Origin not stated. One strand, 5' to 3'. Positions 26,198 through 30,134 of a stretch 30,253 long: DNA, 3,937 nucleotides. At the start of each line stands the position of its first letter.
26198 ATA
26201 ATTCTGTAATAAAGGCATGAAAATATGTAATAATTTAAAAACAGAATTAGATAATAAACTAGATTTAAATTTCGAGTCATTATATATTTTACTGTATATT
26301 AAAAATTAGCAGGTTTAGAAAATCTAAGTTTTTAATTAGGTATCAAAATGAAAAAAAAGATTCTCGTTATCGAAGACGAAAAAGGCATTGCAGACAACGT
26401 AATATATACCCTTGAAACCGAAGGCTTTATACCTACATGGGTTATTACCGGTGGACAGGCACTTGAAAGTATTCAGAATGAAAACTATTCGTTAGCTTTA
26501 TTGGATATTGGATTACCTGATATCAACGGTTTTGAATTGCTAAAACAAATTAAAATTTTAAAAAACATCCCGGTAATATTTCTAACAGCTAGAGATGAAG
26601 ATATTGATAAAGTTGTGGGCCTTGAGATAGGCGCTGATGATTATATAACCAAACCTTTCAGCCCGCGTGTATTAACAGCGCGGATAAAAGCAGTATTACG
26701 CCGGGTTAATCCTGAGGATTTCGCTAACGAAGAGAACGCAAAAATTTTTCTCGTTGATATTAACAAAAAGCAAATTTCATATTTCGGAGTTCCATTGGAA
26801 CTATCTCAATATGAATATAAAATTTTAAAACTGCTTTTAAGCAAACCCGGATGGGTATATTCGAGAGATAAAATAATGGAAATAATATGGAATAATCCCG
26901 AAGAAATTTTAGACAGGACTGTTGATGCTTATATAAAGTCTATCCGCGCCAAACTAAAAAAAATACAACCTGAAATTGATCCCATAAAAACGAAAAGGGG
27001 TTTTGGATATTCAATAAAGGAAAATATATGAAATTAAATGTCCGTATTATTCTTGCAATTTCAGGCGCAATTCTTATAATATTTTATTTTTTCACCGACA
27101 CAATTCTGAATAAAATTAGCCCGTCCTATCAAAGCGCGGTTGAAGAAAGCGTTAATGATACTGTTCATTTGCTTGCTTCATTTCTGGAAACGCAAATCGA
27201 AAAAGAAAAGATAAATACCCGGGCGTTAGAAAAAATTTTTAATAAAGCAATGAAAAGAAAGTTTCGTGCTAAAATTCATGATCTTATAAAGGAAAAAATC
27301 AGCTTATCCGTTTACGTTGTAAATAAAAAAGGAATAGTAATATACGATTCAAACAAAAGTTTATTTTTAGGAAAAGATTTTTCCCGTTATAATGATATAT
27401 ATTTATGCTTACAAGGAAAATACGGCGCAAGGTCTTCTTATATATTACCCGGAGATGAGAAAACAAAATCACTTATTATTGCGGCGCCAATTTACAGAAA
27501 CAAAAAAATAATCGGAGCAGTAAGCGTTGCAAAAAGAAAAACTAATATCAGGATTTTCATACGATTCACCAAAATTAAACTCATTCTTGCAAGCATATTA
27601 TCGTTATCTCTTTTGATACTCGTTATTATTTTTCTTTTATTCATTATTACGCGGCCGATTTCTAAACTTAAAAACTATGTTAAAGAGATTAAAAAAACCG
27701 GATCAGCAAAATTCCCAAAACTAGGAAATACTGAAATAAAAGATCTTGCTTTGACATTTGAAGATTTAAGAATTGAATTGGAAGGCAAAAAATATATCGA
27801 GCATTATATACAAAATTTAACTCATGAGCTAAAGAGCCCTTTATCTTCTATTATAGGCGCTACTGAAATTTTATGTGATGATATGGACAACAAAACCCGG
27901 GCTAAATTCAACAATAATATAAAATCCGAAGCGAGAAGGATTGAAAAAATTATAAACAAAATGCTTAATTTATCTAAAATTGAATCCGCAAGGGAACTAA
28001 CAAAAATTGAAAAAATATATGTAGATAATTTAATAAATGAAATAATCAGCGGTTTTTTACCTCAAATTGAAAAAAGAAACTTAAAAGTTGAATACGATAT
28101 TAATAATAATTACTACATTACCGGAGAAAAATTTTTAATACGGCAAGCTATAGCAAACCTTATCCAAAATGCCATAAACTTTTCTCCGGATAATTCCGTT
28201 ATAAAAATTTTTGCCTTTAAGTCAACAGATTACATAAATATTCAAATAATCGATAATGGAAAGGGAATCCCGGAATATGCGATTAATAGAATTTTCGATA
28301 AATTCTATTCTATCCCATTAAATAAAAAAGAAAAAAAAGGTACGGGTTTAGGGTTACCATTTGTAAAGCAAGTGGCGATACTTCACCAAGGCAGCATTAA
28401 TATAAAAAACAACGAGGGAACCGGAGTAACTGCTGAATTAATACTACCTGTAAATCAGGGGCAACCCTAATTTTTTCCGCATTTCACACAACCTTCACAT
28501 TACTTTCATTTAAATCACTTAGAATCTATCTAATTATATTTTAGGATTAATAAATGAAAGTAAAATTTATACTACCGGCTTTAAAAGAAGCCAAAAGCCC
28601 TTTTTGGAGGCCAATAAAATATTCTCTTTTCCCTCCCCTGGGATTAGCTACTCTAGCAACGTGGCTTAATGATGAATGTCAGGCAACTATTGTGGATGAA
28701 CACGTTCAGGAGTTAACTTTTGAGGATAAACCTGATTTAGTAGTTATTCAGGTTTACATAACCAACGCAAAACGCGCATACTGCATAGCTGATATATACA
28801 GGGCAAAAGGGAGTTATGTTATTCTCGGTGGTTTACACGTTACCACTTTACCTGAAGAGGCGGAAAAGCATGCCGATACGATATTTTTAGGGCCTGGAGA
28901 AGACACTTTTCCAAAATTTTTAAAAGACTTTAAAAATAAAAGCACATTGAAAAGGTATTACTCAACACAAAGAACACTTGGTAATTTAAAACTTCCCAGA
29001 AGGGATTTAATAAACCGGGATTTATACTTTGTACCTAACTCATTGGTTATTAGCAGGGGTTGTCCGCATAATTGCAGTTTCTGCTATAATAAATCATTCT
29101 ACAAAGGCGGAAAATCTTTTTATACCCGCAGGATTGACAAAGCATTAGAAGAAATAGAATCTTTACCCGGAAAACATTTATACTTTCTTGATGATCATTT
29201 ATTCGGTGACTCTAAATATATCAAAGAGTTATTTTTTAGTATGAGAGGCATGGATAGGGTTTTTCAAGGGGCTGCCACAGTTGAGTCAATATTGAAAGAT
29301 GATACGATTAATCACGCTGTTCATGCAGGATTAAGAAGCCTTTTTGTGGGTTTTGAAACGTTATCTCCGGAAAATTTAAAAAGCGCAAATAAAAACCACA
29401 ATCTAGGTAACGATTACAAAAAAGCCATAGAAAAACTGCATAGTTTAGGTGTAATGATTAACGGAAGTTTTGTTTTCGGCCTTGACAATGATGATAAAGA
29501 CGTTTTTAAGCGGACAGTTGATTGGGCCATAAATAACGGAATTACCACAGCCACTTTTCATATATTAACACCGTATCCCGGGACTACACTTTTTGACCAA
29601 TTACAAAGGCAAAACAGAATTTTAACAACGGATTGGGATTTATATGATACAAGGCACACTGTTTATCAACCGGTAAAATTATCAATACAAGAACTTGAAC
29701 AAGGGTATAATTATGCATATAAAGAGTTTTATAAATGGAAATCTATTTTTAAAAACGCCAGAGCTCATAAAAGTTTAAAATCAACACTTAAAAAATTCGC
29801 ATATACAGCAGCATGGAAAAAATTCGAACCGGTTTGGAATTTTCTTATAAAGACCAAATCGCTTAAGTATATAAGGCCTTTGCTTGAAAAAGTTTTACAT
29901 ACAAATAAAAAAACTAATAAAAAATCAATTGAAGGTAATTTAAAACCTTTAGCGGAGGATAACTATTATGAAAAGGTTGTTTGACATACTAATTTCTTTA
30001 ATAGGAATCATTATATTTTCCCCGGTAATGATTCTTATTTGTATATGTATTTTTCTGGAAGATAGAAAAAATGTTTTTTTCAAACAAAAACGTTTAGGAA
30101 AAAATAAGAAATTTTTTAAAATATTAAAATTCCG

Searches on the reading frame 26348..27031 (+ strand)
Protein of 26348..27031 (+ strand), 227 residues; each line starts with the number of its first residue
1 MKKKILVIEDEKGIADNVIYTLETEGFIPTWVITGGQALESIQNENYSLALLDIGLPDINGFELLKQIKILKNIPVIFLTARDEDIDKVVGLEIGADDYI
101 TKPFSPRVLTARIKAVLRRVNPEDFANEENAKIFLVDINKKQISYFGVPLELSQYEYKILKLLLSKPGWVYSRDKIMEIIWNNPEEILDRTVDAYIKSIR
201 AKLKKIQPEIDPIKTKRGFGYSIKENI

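Call 31: search_protein_families(library=pfam, proteins=[window:26348-27031:+], max_evalue=0.001)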
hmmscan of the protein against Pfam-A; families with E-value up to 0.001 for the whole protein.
window:26348-27031:+ (227 aa): 2 families
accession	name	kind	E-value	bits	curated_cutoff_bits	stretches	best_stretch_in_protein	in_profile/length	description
PF00072.30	Response_reg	-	1.3e-25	90.2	30.2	1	5-114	1-111/111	Response regulator receiver domain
PF00486.34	Trans_reg_C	-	2.5e-20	72.7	26.2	1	149-222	3-76/77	Transcriptional regulatory protein, C terminal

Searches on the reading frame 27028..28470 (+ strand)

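Call 31: search_protein_families(library=pfam, proteins=[window:27028-28470:+], max_evalue=0.001)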
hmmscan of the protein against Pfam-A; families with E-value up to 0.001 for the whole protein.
window:27028-28470:+ (480 aa): 3 families
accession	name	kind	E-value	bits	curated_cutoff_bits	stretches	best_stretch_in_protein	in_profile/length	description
PF02518.31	HATPase_c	-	3.3e-22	79.5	26.4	1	370-476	5-110/111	Histidine kinase-, DNA gyrase B-, and HSP90-like ATPase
PF00512.31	HisKA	-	8.7e-15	55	26.9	1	261-320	6-65/66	His Kinase A (phospho-acceptor) domain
PF14501.12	HATPase_c_5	-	0.00014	22.1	22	1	373-465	8-94/102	GHKL domain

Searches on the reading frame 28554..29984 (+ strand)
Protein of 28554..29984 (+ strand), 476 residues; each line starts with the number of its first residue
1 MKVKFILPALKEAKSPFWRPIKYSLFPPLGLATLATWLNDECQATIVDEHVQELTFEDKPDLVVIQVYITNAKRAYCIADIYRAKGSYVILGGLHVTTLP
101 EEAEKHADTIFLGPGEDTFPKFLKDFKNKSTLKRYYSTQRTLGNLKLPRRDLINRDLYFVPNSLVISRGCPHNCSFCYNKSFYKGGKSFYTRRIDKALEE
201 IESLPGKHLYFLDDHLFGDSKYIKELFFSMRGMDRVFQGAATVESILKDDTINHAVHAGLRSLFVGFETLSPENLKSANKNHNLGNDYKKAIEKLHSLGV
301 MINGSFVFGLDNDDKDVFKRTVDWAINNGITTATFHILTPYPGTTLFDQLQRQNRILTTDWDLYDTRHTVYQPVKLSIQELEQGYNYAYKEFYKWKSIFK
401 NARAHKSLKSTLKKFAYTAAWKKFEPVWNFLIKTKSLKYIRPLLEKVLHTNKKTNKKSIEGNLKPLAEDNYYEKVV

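Call 31: search_protein_families(library=pfam, proteins=[window:28554-29984:+], max_evalue=0.001)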
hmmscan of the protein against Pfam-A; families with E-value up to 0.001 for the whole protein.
window:28554-29984:+ (476 aa): 2 families
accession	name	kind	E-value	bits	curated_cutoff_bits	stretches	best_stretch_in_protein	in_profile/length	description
PF04055.27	Radical_SAM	-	5.9e-15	56.3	29.5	1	165-324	2-165/166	Radical SAM superfamily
PF02310.24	B12-binding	-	1e-09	38.7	32.1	1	26-122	12-120/121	B12 binding domain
